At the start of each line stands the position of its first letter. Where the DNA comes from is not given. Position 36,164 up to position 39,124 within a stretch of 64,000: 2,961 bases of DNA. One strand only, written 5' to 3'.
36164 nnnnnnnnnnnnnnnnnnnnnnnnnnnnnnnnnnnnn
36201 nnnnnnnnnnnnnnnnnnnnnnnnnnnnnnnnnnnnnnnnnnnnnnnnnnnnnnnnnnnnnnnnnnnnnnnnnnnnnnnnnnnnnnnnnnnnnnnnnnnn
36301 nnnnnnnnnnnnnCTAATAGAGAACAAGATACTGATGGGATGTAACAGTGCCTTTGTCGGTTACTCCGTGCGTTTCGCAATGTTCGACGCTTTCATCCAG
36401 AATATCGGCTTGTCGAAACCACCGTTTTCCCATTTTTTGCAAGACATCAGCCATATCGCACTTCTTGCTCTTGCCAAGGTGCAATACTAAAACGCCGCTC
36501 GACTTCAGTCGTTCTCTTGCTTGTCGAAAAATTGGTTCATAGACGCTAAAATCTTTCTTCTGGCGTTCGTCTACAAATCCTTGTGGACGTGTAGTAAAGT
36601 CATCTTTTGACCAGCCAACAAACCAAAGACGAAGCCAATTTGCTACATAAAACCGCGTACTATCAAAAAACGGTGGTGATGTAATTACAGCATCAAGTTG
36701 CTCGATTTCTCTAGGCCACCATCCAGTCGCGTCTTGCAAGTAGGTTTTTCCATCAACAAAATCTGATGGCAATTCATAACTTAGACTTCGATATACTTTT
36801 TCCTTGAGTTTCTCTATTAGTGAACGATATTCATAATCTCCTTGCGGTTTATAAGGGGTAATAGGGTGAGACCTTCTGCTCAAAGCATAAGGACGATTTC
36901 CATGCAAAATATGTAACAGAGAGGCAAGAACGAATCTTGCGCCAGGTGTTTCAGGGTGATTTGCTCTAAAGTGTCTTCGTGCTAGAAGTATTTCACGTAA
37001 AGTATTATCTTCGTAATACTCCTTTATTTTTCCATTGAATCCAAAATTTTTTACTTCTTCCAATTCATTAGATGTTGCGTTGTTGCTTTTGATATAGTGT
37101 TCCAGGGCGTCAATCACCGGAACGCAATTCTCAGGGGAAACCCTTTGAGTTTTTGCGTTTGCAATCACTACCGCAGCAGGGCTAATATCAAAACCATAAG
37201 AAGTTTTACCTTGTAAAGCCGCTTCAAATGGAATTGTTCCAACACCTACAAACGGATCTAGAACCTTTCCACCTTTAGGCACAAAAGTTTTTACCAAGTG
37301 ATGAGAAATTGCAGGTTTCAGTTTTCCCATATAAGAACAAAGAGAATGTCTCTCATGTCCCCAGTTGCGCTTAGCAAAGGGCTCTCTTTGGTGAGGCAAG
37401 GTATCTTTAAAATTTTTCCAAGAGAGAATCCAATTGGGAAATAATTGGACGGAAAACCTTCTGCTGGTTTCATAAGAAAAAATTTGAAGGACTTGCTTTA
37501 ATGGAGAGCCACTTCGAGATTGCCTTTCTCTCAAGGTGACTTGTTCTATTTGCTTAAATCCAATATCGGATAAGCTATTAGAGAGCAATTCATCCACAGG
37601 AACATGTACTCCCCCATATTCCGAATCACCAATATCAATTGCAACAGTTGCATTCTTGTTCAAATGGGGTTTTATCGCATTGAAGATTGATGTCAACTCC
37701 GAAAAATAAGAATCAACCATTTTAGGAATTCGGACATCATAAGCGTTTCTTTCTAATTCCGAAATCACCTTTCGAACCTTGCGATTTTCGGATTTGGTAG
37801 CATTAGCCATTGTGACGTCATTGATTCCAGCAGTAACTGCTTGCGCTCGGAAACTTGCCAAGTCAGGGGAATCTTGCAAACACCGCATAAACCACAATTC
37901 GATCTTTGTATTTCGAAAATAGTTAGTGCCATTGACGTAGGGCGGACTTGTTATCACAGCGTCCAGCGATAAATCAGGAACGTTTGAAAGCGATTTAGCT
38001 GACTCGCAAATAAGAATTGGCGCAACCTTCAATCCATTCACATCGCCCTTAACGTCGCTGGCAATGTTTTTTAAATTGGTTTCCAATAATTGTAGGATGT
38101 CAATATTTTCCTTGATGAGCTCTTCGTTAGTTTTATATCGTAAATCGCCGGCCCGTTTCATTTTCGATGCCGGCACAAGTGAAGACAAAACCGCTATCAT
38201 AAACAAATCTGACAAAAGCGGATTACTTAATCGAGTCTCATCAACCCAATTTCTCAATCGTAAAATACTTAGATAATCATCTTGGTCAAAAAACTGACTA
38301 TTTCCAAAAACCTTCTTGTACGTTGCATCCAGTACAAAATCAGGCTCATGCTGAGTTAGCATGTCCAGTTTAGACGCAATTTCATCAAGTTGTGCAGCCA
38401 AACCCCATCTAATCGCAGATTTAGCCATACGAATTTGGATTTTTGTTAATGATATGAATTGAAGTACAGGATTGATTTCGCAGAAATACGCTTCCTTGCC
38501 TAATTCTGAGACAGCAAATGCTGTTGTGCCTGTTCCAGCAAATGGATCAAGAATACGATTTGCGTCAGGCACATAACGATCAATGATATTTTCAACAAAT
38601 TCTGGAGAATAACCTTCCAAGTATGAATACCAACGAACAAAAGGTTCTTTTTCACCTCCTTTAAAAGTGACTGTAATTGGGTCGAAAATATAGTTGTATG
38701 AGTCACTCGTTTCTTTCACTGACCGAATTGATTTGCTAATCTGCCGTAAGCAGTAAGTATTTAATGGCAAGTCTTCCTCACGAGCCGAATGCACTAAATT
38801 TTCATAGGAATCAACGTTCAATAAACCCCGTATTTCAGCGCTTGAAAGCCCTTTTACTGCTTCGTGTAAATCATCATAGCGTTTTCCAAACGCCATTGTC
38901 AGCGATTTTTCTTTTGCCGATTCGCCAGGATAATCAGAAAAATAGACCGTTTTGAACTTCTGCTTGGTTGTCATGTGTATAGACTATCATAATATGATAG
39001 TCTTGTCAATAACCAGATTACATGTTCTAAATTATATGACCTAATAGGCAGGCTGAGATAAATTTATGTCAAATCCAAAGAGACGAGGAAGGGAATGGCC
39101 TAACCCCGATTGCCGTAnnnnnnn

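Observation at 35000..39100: Low-G+C island beside dnaA: Zn-ribbon HNH nuclease convergent with a tandem two-domain amino-methyltransferase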

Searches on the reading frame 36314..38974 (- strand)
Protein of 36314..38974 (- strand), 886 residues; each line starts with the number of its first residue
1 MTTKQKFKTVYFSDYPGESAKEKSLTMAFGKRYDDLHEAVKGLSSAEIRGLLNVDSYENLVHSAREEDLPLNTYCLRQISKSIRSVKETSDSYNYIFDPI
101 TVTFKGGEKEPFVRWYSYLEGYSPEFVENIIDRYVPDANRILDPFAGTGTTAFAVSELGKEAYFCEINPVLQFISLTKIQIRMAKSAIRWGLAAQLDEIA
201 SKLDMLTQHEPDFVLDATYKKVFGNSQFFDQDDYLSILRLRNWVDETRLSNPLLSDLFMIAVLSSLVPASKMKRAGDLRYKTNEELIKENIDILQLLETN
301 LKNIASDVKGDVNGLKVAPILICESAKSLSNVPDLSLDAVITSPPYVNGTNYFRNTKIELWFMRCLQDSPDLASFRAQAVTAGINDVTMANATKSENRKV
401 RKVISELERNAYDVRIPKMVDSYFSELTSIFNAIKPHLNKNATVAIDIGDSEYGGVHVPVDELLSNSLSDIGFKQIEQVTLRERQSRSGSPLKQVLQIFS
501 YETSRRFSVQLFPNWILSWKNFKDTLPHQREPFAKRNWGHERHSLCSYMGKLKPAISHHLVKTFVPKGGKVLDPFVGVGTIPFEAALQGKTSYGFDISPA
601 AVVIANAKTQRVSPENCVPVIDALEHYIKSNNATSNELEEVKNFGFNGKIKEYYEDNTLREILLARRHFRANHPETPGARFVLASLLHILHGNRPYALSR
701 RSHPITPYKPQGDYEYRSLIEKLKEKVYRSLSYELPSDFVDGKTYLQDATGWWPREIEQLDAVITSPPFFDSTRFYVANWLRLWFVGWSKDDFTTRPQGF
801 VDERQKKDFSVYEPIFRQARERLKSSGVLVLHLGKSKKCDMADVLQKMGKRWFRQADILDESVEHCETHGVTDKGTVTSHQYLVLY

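Call 3: search_protein_families(library=pfam, proteins=[window:36314-38974:-], max_evalue=0.1)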
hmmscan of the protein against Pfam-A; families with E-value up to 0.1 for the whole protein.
window:36314-38974:- (886 aa): 9 families
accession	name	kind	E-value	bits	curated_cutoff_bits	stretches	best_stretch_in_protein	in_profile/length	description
PF01555.25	N6_N4_Mtase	-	4.3e-24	86.1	26.7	2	338-605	2-219/221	DNA methylase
PF02086.21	MethyltransfD12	-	1.1e-10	42.1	22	2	552-666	8-115/253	D12 class N6 adenine-specific DNA methyltransferase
PF01170.24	UPF0020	-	7.8e-09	35.9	22.3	1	547-594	7-56/197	RMKL-like, methyltransferase domain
PF13847.12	Methyltransf_31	-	3e-05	24.2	27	1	567-617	3-56/145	Methyltransferase domain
PF05175.20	MTS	-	0.00025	21.2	23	0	805-839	112-146/170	Methyltransferase small domain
PF03602.21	Cons_hypoth95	-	0.00043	20.4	24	0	567-617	41-93/182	Conserved hypothetical protein 95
PF02475.24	TRM5-TYW2_MTfase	-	0.0021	18.5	28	0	131-170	30-71/164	TRM5/TYW2 methyltransferase domain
PF08242.18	Methyltransf_12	-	0.011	16.9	30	0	578-620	7-51/98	Methyltransferase domain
PF13649.12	Methyltransf_25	-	0.077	14.1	27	0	571-617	1-48/97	Methyltransferase domain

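Call 4: search_protein_families(library=ncbifam, proteins=[window:36314-38974:-], max_evalue=0.1)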
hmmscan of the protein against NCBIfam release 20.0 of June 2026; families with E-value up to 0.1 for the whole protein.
window:36314-38974:- (886 aa): 15 families
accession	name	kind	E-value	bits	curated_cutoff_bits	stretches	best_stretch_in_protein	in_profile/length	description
TIGR01177.1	TIGR01177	hypoth_equivalog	8.5e-10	38.5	316.55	1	550-601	164-216/330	TIGR01177 family methyltransferase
NF042963.1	DUF1156_antiphage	equivalog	2.1e-09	36.1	1000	2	569-608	185-224/960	anti-phage-associated DUF1156 domain-containing protein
NF043040.1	corrin_prot_MT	hypoth_equivalog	2.1e-05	24.1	180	1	555-616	29-90/216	corrinoid protein-associated methyltransferase CpaM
NF050803.1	DnaMtaseCcrMCaul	equivalog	2.4e-05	23.4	830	0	139-180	207-246/350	adenine-specific DNA-methyltransferase CcrM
TIGR03534.1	RF_mod_PrmC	equivalog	9.2e-05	22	199.1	0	806-851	192-237/253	peptide chain release factor N(5)-glutamine methyltransferase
NF040721.1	Trm14_Arch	equivalog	0.00013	21.2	280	1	549-590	172-214/370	tRNA (guanine(6)-N2)-methyltransferase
NF040850.1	Trm14_Thcoccales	equivalog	0.00018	20.6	480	1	550-590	200-240/365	tRNA (guanine(6)-N2)-methyltransferase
NF008572.0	PRK11524.1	equivalog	0.00023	20.4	292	0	127-180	204-257/294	adenine-specific DNA-methyltransferase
NF010253.0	PRK13699.1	subfamily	0.00026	20.8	244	0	129-161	155-187/226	DNA methyltransferase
TIGR00536.1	hemK_fam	subfamily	0.00045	19.4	115.5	0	570-618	117-167/286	HemK family protein methyltransferase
TIGR00571.1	dam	subfamily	0.0027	17.4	114.85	0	131-171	18-57/267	Dam family site-specific DNA-(adenine-N6)-methyltransferase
TIGR02021.1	BchM-ChlM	equivalog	0.0059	16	158.9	1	559-614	47-101/218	magnesium protoporphyrin IX methyltransferase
TIGR03533.1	L3_gln_methyl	equivalog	0.01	15.2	229.7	0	809-853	227-270/284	50S ribosomal protein L3 N(5)-glutamine methyltransferase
TIGR00479.1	rumA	equivalog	0.011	14.6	183.55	0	570-630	296-356/432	23S rRNA (uracil(1939)-C(5))-methyltransferase RlmD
NF011529.0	PRK14968.1-3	equivalog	0.041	13.3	162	0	565-609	32-76/198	putative methyltransferase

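Call 5: search_protein_families(library=padloc, proteins=[window:36314-38974:-], max_evalue=0.1)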
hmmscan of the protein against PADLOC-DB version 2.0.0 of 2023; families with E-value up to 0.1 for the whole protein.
window:36314-38974:- (886 aa): 64 families (the best 25 are shown)
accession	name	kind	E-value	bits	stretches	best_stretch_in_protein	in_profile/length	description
PDLC03389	MTase_II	-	1.3e-69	233.1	1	100-499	44-442/445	Type II methyltransferase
PDLC03224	MTase_II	-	1.8e-50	170.2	2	101-489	56-460/481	Type II methyltransferase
PDLC03325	MTase_II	-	6.6e-26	89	3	117-363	71-319/426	Type II methyltransferase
PDLC03322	MTase_II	-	1.1e-24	85.1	2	533-636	27-133/446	Type II methyltransferase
PDLC03306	MTase_II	-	8.1e-23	79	1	101-486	19-402/422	Type II methyltransferase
PDLC03239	MTase_II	-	4.8e-22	76.3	2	542-623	65-148/442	Type II methyltransferase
PDLC03364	MTase_II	-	5.6e-21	72.9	3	541-643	31-134/380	Type II methyltransferase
PDLC03353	MTase_II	-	6.3e-20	69.8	2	321-609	12-250/260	Type II methyltransferase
PDLC03377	MTase_II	-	1.1e-19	68.5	2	542-668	95-222/504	Type II methyltransferase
PDLC03387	MTase_II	-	2.6e-18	64.2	3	123-183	219-279/289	Type II methyltransferase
PDLC03369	MTase_II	-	5.7e-18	63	2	115-479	117-500/532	Type II methyltransferase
PDLC04134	mad2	-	9.6e-18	62.3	3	557-621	280-345/492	mads_2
PDLC03350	MTase_II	-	1.4e-17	62.1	3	556-611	242-297/312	Type II methyltransferase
PDLC03380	MTase_II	-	2.1e-16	58.1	1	539-617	28-106/393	Type II methyltransferase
PDLC03320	MTase_II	-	7.5e-16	56.1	2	556-617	221-282/289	Type II methyltransferase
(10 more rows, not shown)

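Call 7: search_solved_structures(query=window:36314-38974:-, max_evalue=0.01, show_alignments=0)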
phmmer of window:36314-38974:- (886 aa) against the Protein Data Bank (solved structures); distinct sequences matched with E-value up to 0.01: 6.
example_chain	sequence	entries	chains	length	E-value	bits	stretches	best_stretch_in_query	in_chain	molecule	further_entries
8urk_A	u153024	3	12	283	2.4e-06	29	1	556-615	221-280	Methyltransferase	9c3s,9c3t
9c3u_A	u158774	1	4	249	4.7e-06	28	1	556-608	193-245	Methyltransferase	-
2zie_A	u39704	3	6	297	0.00024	22.3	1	555-626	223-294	Putative modification methylase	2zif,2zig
5e71_A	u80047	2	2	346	0.0016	19.7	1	551-605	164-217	N2, N2-dimethylguanosine tRNA methyltransferase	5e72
8s9n_A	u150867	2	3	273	0.0029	18.8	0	560-599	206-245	DNA cytosine-N4 methyltransferase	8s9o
8s9m_A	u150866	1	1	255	0.0038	18.4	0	560-599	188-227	DNA cytosine-N4 methyltransferase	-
